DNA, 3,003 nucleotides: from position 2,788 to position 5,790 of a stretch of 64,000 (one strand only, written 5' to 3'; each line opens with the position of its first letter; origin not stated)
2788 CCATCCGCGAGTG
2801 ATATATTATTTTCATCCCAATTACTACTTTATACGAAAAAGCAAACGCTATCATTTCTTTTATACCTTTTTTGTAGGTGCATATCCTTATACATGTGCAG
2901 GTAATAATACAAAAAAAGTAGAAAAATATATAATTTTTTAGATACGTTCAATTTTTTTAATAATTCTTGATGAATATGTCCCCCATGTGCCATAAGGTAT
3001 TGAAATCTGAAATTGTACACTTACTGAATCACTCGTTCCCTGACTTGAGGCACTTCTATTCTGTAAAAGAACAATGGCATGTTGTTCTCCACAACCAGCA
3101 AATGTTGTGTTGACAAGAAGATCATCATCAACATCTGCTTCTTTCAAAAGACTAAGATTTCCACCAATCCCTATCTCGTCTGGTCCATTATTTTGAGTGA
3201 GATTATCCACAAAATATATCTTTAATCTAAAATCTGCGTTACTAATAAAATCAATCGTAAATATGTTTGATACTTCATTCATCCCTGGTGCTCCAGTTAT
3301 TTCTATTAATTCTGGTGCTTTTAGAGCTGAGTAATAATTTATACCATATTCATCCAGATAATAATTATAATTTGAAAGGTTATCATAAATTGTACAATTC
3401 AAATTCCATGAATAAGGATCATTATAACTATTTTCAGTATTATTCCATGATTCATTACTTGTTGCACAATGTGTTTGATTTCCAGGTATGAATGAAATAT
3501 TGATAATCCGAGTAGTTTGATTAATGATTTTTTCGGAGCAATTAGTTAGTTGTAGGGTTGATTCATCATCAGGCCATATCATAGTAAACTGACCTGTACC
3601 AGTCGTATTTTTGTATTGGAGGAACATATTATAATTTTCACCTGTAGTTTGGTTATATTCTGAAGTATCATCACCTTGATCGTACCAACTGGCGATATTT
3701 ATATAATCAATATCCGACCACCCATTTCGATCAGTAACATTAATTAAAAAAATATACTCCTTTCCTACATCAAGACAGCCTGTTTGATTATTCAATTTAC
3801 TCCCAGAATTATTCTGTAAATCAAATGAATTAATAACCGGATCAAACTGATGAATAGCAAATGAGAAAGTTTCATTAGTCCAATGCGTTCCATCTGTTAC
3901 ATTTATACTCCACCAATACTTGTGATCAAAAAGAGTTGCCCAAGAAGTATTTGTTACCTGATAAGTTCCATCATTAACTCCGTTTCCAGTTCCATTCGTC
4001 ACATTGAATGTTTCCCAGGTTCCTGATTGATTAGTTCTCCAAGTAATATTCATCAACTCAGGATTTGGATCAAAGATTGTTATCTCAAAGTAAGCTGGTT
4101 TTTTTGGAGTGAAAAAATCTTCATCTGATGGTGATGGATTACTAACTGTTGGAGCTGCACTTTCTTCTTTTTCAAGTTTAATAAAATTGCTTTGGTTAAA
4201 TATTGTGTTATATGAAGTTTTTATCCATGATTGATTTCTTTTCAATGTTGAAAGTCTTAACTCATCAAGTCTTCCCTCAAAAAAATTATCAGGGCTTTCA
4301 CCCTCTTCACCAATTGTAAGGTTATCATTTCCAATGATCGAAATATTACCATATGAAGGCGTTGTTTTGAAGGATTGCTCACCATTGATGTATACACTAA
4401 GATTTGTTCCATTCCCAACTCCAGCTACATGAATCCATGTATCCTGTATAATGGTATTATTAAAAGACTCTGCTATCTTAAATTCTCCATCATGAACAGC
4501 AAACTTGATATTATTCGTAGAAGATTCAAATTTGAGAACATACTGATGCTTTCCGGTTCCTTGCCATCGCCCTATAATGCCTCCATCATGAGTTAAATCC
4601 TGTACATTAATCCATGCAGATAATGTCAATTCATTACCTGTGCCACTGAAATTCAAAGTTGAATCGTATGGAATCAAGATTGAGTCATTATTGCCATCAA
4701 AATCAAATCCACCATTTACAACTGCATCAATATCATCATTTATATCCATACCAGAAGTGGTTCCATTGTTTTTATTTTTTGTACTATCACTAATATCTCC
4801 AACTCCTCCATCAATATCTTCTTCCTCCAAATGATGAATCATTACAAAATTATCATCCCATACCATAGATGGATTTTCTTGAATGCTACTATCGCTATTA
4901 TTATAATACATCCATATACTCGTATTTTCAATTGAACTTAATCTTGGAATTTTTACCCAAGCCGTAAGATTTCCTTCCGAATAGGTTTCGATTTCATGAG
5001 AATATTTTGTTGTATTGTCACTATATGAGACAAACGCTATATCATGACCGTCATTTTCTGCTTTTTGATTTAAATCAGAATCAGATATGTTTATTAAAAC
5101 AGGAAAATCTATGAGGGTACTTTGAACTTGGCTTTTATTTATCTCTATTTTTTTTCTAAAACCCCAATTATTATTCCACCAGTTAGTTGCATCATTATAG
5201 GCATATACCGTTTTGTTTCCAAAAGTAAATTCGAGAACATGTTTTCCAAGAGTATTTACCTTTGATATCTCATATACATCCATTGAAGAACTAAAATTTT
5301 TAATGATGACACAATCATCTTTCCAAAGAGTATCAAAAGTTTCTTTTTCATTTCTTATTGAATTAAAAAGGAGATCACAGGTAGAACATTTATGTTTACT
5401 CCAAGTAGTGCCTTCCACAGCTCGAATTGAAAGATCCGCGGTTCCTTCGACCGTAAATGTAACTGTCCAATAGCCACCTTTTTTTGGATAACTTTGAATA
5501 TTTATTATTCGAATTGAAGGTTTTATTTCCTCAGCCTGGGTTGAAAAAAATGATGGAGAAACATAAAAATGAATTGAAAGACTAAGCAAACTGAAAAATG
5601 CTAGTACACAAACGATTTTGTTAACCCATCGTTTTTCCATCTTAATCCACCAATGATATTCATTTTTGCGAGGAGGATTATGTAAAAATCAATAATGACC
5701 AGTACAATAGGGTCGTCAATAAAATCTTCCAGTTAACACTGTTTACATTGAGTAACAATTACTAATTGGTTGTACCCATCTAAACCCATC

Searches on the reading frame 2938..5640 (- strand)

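Call 17: search_protein_families(library=pfam, proteins=[window:2938-5640:-], max_evalue=0.001)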
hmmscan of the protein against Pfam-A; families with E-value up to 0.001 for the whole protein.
window:2938-5640:- (900 aa): 2 families
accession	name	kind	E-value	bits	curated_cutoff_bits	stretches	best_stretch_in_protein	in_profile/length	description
PF13385.13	Laminin_G_3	-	4.7e-21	76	27.6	1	315-473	1-150/151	Concanavalin A-like lectin/glucanases superfamily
PF10102.14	DUF2341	-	2.8e-07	31.3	23.4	1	197-268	1-68/84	Domain of unknown function (DUF2341)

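Call 86: search_protein_families(library=ncbifam, proteins=[window:2938-5640:-], max_evalue=0.001)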
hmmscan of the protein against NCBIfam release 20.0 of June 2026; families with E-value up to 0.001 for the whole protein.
window:2938-5640:- (900 aa): 0 families
